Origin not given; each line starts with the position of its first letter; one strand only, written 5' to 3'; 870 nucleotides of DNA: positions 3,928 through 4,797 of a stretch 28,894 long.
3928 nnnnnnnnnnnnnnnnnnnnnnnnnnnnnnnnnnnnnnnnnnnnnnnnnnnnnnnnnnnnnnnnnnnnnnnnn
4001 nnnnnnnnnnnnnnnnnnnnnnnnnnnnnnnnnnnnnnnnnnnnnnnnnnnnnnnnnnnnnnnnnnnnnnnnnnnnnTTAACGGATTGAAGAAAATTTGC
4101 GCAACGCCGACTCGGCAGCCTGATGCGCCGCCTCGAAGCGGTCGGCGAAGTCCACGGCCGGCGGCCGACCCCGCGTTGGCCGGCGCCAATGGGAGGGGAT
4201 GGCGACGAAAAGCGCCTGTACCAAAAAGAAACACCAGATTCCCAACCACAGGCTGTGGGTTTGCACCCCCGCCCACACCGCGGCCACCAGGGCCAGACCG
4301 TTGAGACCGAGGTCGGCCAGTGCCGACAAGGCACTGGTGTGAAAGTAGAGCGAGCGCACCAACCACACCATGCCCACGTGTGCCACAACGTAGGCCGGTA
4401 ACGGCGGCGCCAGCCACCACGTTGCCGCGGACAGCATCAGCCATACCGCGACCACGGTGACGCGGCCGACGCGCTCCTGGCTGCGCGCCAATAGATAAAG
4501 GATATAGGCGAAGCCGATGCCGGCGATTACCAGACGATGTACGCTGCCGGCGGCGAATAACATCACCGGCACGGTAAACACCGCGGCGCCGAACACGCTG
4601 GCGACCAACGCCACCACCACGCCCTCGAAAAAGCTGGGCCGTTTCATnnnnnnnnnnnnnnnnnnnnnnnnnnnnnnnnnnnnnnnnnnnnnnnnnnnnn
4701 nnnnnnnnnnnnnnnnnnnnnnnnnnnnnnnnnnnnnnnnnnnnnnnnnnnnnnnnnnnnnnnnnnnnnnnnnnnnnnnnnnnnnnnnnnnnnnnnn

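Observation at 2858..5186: PspA/IM30-membrane-protein-secreted vWA operon: a candidate trans-envelope stress module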

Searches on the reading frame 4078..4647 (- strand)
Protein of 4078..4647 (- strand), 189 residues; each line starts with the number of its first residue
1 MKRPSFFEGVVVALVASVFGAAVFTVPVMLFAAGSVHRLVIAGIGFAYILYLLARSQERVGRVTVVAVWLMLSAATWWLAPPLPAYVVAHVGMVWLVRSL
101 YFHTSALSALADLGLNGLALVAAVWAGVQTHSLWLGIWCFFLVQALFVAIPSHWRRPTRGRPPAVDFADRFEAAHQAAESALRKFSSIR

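Call 4: search_protein_families(library=pfam, proteins=[window:4078-4647:-], max_evalue=0.1)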
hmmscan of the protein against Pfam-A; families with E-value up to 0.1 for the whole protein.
window:4078-4647:- (189 aa): 1 family
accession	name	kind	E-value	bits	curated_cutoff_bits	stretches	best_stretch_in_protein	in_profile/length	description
PF17696.6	ALN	-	0.082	13.5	25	0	127-146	40-60/68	Another-regulin-like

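Call 5: search_protein_families(library=ncbifam, proteins=[window:4078-4647:-], max_evalue=0.1)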
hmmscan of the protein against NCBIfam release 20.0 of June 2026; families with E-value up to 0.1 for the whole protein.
window:4078-4647:- (189 aa): 0 families

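Call 7: find_homologous_proteins(query=window:4078-4647:-)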
Query window:4078-4647:- (189 aa): 1442 proteins with E <= 0.001 among 2819 candidates; the best 120 are listed.
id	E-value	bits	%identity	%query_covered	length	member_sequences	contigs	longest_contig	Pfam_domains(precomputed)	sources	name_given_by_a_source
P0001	9.1e-116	402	100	100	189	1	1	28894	-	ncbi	-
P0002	1.9e-99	349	84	100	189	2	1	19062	-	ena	-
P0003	7.6e-90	317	77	100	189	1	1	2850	-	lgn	-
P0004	1.5e-88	313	79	100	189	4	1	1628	-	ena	-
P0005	1.8e-87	310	77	100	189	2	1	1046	-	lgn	-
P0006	4.7e-86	305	77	100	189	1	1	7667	-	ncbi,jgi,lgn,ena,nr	ncbi:MAG: hypothetical protein OEQ18_16505 [Gammaproteobacteria bacterium]|nr:hypothetical protein [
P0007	1.9e-83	297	75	100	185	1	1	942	-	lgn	-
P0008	1.2e-74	268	68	100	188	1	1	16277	-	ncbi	-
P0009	8.4e-74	265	68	99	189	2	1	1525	-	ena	-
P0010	9.9e-74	265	67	100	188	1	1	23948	-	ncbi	-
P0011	6.1e-73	262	65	100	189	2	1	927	-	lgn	-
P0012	1.3e-71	258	65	100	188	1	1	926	-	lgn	-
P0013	2.3e-71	257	65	100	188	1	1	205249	-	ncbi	-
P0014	3.0e-68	247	65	99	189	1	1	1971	-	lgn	-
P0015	3.3e-67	244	61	100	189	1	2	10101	-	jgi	jgi:cytochrome c biogenesis protein CcdA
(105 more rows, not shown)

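Call 11: find_related_loci(query=A1, collection=genome_contigs, flank=6000)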
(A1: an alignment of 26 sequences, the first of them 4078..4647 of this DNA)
Query A1 (189 aa) in genome_contigs; peptide patterns used: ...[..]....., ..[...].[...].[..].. (x = any residue, [..] = any of these).
242 stretches matched a pattern; 190 encode a relative of the query (tblastn E <= 1e-3); the best 80 are kept; 80 distinct loci.
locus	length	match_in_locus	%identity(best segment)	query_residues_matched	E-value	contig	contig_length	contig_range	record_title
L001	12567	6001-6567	79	1-189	9e-84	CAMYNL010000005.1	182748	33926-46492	MAG: uncultured Gammaproteobacteria bacterium isolate FO_Gamma_078.1 genome assembly, contig: scaffold_10, whole genome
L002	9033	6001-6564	67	1-189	9e-73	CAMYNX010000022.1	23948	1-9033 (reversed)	MAG: uncultured Gammaproteobacteria bacterium isolate FCS_M_Gamma_074 genome assembly, contig: scaffold_1723, whole geno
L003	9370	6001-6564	68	1-189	2e-70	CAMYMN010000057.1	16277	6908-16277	MAG: uncultured Gammaproteobacteria bacterium isolate ES_Gamma_065 genome assembly, contig: scaffold_1937, whole genome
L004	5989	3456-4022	58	1-189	5e-70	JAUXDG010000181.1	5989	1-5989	MAG: Gammaproteobacteria bacterium isolate CSMAG_2845 CSMAG_2845_k119_1261446_length_5989_cov_9.0000, whole genome shotg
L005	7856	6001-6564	57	1-188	2e-68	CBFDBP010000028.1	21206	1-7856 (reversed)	MAG TPA_asm: uncultured Gammaproteobacteria bacterium isolate SRR26215676_binner12_Refined_43 genome assembly, contig: E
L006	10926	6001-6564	61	1-188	1e-67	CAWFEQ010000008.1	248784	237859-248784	MAG: uncultured Gammaproteobacteria bacterium isolate MFD05684.bin.1.219 genome assembly, contig: contig_26141, whole ge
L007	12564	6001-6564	56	1-188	1e-65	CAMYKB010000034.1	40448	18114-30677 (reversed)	MAG: uncultured Gammaproteobacteria bacterium isolate ES_M_Gamma_082 genome assembly, contig: scaffold_1242, whole genom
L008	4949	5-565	56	1-187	1e-64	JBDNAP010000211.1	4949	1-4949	MAG: Thiogranum sp. isolate SJRS4.bin.3 k97_203350, whole genome shotgun sequence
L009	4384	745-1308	57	1-188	7e-63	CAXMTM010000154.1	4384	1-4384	MAG: Arenicellales bacterium isolate 10C-St20-MC-01_bin.32.orig genome assembly, contig: k141_3405643, whole genome shot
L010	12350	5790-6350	55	1-187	8e-63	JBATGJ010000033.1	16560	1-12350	MAG: Gammaproteobacteria bacterium isolate MFD10350_ilm_asm_bin17 k127_108255, whole genome shotgun sequence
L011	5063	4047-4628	52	1-184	1e-61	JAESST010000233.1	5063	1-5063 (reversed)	MAG: Flavobacteriales bacterium isolate NORP294 CoAssembly_1992814, whole genome shotgun sequence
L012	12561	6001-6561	55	1-187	1e-61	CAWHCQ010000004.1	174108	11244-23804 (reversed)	MAG: uncultured Gammaproteobacteria bacterium isolate MFD03551.bin.2.59 genome assembly, contig: contig_13015, whole gen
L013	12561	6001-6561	56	1-187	2e-61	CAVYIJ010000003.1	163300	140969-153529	MAG: uncultured Halobacteria archaeon isolate MFD03551.bin.2.20 genome assembly, contig: contig_13604, whole genome shot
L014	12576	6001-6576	53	1-187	1e-61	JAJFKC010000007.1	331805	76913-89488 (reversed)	MAG: Porticoccaceae bacterium isolate OFTM61 OFTM61_6, whole genome shotgun sequence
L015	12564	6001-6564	54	1-188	6e-61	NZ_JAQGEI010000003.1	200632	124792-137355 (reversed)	Sedimenticola hydrogenitrophicus strain SN1189 3, whole genome shotgun sequence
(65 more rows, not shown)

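Call 17: predict_structure(alignment_id=A1)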
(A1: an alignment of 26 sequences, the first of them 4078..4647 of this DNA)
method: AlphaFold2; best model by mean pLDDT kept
length: 189 residues; sequences in the alignment: 26
mean_pLDDT: 62.8   pTM: 0.50
mean pLDDT of the five models: 62.8, 62.6, 60.1, 58.4, 48.3
residues with pLDDT >= 90: 0; 70-90: 60; 50-70: 95; < 50: 34
segments of 3 or more residues with pLDDT < 50: 1-9, 150-159, 161-168
pLDDT, mean of each block of 10 residues (from residue 1): 45 55 54 68 76 70 82 85 78 75 60 64 63 60 59 45 47 54 49
secondary structure, 60 per line:
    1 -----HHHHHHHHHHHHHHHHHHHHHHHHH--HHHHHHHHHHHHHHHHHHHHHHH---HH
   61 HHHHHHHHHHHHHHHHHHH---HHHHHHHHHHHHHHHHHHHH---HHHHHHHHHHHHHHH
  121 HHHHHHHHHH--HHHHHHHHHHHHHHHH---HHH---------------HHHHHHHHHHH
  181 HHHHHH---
elements in order: H6-30 H33-55 H59-79 H83-102 H106-130 H133-148 H170-186

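Call 18: search_protein_representatives(alignment_id=A1)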
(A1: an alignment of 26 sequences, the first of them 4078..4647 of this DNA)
Query: 26 sequences, 189 profile positions. Proteins with E-value up to 0.001 (for the whole library): 955; up to 1e-10: 802; up to 1e-30: 358. The best 150 are listed.
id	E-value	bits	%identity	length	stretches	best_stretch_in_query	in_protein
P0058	1.3e-85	302.0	-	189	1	1-188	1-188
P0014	6.1e-80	283.6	-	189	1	1-189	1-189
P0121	1.5e-70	253.0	-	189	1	1-188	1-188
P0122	1.3e-69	249.9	-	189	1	1-186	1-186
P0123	1.5e-67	243.2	-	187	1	1-188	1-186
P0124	7.8e-67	240.8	-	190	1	1-188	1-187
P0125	7.5e-66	237.6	-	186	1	1-189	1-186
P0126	9.5e-64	230.8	-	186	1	1-188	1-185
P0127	1.3e-63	230.3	-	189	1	1-186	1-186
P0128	1.7e-63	229.9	-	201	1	1-187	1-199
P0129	2.8e-63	229.2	-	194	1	1-186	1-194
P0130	4.7e-63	228.5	-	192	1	1-189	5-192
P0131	1.6e-62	226.8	-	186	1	1-189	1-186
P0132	4.6e-62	225.3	-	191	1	2-188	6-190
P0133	1.1e-61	224.0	-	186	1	1-189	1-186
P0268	1.7e-45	171.2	-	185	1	1-187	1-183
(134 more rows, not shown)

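Call 41: search_protein_families(library=pfam, alignment_id=A1, max_evalue=10)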
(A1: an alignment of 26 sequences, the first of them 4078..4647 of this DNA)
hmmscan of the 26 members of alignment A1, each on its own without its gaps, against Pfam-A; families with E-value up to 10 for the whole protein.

A. member 1, window:4078-4647:- (189 aa): 2 families
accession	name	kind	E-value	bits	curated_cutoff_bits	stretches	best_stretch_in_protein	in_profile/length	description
PF17696.6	ALN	-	0.082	13.5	25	1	127-146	40-60/68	Another-regulin-like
PF13253.11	DUF4044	-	0.24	11.4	21.8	1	62-72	10-20/33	Protein of unknown function (DUF4044)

B. families by the number of members that match (of 26 scanned): 15 families
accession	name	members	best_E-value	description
PF11027.13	DUF2615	8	0.00086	Protein of unknown function (DUF2615)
PF11833.13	CPP1-like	5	0.015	Protein CHAPERONE-LIKE PROTEIN OF POR1-like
PF17696.6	ALN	3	0.075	Another-regulin-like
PF15378.11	DUF4605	3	0.35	Domain of unknown function (DUF4605)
PF13398.12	Peptidase_M50B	3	0.41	Peptidase M50B-like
PF13210.11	DUF4018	2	0.15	Domain of unknown function (DUF4018)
PF11992.13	TgpA_N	2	0.63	TgpA N-terminal domain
PF17178.9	MASE5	2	0.85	Membrane-associated sensor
PF06749.17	DUF1218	1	0.015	Protein of unknown function (DUF1218)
PF24365.1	DUF7521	1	0.034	Family of unknown function (DUF7521)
PF02508.19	Rnf-Nqr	1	0.054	Rnf-Nqr subunit, membrane protein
PF13253.11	DUF4044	1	0.24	Protein of unknown function (DUF4044)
PF04003.17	Utp12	1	0.54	Dip2/Utp12 Family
PF07787.17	TMEM43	1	1.5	Transmembrane protein 43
PF16491.10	Peptidase_M48_N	1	5.2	CAAX prenyl protease N-terminal, five membrane helices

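Call 52: search_protein_families(library=padloc, proteins=[window:4078-4647:-], max_evalue=0.01)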
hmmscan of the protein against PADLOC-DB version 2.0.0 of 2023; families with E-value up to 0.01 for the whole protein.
window:4078-4647:- (189 aa): 0 families

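Call 56: search_solved_structures(query=A1, max_evalue=10)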
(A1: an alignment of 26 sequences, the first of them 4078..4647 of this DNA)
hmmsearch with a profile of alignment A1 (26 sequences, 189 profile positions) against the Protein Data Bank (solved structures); distinct sequences matched with E-value up to 10: 0.

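Call 69: find_homologous_proteins(query=P0268)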
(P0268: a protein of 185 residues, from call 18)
Query P0268 (185 aa): 117 proteins with E <= 0.001 among 6595 candidates.
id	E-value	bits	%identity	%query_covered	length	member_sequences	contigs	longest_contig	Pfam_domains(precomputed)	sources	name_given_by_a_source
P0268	1.3e-107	375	100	100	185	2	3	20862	-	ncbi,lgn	-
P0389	3.7e-59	217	62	100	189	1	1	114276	-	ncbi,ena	-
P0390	1.4e-58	216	61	100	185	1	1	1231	-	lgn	-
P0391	9.4e-57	210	62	100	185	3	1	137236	-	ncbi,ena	-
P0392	4.3e-55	204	60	90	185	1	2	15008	-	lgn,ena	-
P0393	5.9e-55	204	60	90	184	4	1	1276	-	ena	-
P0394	1.4e-54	203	57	100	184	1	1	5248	-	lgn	-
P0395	2.6e-53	198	58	90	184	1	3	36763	-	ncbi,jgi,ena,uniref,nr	ncbi:hypothetical protein [uncultured Thiocystis sp.]|jgi:hypothetical protein|uniref:hypothetical p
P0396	7.9e-51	190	58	100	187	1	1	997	-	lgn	-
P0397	8.0e-51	190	56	91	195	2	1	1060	-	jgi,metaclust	metaclust:\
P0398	1.1e-50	190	55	90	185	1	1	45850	-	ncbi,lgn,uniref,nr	ncbi:hypothetical protein [Thiocystis violacea]|uniref:hypothetical protein n=1 Tax=Thiocystis viola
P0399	1.2e-49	186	60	99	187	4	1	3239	-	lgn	-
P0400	4.9e-49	184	62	71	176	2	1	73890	-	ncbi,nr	ncbi:hypothetical protein CKO27_12825 [Thiocystis violacea]|nr:hypothetical protein [Thiocystis viol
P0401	1.4e-48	183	57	99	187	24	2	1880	-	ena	-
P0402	5.4e-48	181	57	98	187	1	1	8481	-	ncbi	ncbi:MAG: hypothetical protein ACM3ST_13295 [Bdellovibrio bacteriovorus]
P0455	9.9e-35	138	48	99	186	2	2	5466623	-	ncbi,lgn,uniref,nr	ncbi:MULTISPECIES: hypothetical protein [Thiorhodovibrio]|uniref:hypothetical protein n=1 Tax=Thiorh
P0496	6.0e-24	103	39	100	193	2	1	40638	-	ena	-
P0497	1.8e-19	88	39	97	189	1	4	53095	-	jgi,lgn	-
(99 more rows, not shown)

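Call 70: find_encoding_contigs(protein=P0455, flank=6000, max_places=2)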
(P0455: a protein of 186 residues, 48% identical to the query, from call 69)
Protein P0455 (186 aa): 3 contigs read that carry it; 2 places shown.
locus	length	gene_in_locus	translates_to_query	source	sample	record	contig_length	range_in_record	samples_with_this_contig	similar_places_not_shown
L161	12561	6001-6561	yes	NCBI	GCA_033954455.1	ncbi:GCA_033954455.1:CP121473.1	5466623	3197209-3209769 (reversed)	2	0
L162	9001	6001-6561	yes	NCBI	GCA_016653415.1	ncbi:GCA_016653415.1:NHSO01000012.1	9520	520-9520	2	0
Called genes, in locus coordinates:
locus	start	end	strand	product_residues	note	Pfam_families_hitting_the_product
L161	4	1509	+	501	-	-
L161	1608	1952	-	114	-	-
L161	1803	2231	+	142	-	PF03473:MOSC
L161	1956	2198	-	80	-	-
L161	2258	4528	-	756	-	PF00512:HisKA, PF02518:HATPase_c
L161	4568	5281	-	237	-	PF00072:Response_reg, PF00486:Trans_reg_C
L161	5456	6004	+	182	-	PF04012:PspA_IM30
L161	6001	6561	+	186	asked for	-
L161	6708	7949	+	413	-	PF00092:VWA (weak), PF13519:VWA_2, PF25106:VWA_4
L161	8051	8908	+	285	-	PF14415:DUF4424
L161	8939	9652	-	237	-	PF00027:cNMP_binding, PF13545:HTH_Crp_2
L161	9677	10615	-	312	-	PF04982:TM_HPP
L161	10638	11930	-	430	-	PF03063:Prismane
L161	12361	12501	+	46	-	-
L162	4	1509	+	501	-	-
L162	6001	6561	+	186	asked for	-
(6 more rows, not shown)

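Call 71: find_encoding_contigs(protein=P0497, flank=6000, max_places=2)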
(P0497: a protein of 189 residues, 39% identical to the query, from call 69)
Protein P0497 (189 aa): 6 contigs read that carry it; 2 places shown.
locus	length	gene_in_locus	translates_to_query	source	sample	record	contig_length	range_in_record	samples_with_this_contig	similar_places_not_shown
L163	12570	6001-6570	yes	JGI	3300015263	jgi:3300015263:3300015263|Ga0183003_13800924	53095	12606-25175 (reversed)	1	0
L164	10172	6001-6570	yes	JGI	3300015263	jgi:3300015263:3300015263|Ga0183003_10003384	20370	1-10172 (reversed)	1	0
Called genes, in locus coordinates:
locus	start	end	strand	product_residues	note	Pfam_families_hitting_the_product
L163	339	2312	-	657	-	PF00596:Aldolase_II, PF01370:Epimerase (faint), PF00106:adh_short, PF13561:adh_short_C2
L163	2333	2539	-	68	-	-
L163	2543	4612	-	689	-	PF00512:HisKA, PF02518:HATPase_c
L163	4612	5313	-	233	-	PF00072:Response_reg, PF00486:Trans_reg_C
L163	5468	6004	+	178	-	PF04012:PspA_IM30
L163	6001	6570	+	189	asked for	-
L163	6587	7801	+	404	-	PF00092:VWA, PF13519:VWA_2, PF25106:VWA_4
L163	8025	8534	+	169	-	PF03928:HbpS-like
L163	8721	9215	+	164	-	PF04366:Ysc84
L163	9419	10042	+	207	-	PF00691:OmpA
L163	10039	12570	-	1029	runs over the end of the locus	PF00873:ACR_tran, PF02355:SecD_SecF_C (weak)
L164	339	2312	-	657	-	PF00596:Aldolase_II, PF01370:Epimerase (faint), PF00106:adh_short, PF13561:adh_short_C2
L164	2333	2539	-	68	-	-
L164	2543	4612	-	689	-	PF00512:HisKA, PF02518:HATPase_c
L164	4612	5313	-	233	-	PF00072:Response_reg, PF00486:Trans_reg_C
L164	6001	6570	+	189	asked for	-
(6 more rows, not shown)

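Call 72: find_encoding_contigs(protein=P0496, flank=6000, max_places=2)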
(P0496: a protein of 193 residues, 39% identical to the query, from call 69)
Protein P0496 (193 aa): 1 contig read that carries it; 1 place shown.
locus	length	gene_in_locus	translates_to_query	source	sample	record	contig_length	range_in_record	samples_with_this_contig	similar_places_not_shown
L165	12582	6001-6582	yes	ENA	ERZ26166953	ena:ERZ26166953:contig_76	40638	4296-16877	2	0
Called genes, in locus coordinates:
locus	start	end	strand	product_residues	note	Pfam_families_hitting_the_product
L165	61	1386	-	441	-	PF14706:Tnp_DNA_bind, PF01609:DDE_Tnp_1 (weak)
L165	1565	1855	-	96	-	-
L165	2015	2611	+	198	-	PF01292:Ni_hydr_CYTB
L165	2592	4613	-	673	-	PF00512:HisKA, PF02518:HATPase_c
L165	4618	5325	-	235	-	PF00072:Response_reg, PF00486:Trans_reg_C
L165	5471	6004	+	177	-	PF04012:PspA_IM30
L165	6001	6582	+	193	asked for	-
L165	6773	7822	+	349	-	PF13519:VWA_2 (faint), PF25106:VWA_4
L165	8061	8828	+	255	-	PF05721:PhyH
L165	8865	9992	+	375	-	PF00355:Rieske, PF00848:Ring_hydroxyl_A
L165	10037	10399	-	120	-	-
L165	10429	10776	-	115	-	PF00892:EamA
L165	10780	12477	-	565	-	PF02366:PMT, PF13231:PMT_2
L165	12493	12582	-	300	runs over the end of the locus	PF01522:Polysacc_deac_1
